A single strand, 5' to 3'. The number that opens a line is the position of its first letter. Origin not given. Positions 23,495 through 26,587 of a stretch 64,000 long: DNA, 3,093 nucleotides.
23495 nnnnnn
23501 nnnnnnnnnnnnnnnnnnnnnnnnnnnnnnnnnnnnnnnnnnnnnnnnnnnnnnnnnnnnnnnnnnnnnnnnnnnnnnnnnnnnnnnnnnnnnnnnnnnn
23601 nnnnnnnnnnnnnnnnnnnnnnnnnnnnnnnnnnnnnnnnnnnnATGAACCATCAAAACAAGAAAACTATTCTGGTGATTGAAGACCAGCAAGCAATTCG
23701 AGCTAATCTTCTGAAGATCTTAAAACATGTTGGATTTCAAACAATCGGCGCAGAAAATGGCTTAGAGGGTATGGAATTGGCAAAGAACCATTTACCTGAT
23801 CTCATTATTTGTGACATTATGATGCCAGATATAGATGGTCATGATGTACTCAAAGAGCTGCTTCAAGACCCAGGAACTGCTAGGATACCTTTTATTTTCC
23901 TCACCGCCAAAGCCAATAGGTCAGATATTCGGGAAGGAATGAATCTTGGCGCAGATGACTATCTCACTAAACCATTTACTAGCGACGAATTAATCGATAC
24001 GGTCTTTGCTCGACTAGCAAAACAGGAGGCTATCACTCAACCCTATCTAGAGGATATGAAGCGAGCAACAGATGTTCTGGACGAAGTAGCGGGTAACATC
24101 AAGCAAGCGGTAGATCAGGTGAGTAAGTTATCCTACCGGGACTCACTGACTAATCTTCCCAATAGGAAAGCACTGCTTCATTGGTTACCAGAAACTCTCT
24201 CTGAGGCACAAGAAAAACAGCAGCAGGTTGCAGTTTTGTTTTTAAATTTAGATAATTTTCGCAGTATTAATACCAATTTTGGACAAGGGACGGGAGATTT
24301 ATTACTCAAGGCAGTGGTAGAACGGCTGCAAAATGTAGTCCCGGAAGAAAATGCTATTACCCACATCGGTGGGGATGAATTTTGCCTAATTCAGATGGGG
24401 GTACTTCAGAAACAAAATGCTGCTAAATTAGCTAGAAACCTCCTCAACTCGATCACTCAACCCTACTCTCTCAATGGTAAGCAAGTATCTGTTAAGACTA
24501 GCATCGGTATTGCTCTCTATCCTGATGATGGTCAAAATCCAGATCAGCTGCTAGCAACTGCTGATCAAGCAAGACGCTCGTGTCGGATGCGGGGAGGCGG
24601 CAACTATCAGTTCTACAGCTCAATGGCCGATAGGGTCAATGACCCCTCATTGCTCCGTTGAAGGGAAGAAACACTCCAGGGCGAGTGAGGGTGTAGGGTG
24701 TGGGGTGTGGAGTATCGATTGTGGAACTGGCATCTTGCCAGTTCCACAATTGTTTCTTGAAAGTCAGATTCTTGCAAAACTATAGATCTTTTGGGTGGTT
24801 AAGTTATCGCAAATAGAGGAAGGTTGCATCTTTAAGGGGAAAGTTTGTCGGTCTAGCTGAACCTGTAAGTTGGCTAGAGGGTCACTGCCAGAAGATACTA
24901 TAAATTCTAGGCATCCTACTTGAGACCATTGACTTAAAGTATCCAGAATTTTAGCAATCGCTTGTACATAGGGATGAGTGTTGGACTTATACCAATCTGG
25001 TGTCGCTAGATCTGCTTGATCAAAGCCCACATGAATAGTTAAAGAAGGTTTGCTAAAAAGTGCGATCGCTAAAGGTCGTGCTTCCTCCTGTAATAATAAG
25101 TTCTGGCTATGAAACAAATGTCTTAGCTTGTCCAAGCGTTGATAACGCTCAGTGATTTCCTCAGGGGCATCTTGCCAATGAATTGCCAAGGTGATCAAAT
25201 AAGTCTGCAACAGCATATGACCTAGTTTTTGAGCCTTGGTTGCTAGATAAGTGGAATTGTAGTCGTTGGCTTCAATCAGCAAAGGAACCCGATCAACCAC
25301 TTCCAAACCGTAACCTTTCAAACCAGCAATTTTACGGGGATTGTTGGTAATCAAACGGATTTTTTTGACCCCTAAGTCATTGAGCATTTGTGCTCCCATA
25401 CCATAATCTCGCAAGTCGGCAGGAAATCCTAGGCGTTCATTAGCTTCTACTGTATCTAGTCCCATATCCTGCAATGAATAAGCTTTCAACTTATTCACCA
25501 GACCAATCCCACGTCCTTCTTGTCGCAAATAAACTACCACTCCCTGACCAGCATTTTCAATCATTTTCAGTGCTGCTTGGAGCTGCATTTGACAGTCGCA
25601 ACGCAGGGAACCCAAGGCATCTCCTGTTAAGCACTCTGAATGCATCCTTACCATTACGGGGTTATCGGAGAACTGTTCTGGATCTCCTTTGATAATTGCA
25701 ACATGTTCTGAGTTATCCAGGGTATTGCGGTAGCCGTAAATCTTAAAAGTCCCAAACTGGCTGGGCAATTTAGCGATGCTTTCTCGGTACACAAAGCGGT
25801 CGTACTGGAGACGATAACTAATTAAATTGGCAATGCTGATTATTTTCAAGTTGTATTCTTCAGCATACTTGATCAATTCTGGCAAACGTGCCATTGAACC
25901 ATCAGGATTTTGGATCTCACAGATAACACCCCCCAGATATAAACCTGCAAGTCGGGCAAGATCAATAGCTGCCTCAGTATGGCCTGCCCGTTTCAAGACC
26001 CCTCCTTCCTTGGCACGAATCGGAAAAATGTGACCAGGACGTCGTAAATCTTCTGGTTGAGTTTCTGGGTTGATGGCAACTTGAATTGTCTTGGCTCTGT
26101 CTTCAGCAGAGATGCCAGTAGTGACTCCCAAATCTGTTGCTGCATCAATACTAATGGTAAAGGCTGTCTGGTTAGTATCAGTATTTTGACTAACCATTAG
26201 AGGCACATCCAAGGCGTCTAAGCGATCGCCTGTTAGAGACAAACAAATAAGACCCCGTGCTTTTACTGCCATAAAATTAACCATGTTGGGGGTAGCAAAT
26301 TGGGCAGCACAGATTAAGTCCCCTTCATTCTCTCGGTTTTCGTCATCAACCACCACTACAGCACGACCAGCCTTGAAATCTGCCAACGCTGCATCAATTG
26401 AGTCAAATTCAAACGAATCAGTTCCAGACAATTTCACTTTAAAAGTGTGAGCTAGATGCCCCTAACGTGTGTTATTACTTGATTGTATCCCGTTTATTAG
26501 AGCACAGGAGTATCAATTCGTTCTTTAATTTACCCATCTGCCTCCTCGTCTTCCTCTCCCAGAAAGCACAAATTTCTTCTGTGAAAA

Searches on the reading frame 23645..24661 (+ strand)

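Call 111: search_protein_families(library=pfam, proteins=[window:23645-24661:+], max_evalue=0.00001)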
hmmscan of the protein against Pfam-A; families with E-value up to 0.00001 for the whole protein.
window:23645-24661:+ (338 aa): 2 families
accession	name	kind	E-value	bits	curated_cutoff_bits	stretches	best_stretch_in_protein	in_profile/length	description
PF00990.26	GGDEF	-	7.7e-38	130.2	23.8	1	164-316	2-157/161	Diguanylate cyclase, GGDEF domain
PF00072.30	Response_reg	-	8.9e-29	100.3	30.2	1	9-120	1-110/111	Response regulator receiver domain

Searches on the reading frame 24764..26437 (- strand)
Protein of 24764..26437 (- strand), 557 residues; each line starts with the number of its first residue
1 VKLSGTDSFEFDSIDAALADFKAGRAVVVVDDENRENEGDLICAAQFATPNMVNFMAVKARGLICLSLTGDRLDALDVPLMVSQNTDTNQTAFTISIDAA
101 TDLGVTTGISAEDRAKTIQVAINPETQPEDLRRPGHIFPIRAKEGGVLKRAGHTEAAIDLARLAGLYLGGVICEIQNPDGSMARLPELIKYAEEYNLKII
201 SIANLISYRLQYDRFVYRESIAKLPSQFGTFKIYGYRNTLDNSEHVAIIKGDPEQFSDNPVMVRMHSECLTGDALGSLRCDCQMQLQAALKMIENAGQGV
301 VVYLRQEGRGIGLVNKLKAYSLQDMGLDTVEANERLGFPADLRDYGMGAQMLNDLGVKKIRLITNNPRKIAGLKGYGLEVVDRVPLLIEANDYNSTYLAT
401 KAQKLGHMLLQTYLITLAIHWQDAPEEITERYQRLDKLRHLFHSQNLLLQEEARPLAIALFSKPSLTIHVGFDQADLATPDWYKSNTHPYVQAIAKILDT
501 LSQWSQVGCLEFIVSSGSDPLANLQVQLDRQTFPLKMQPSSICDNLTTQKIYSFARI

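Call 63: search_protein_families(library=pfam, proteins=[window:24764-26437:-], max_evalue=0.00001)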
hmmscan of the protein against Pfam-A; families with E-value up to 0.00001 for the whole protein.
window:24764-26437:- (557 aa): 2 families
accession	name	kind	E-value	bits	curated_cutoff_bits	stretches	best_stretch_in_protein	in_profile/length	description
PF00926.24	DHBP_synthase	-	1.3e-83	279.7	26.4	1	16-208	2-191/191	3,4-dihydroxy-2-butanone 4-phosphate synthase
PF00925.25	GTP_cyclohydro2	-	1.2e-75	253.1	23.3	1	221-385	5-165/165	GTP cyclohydrolase II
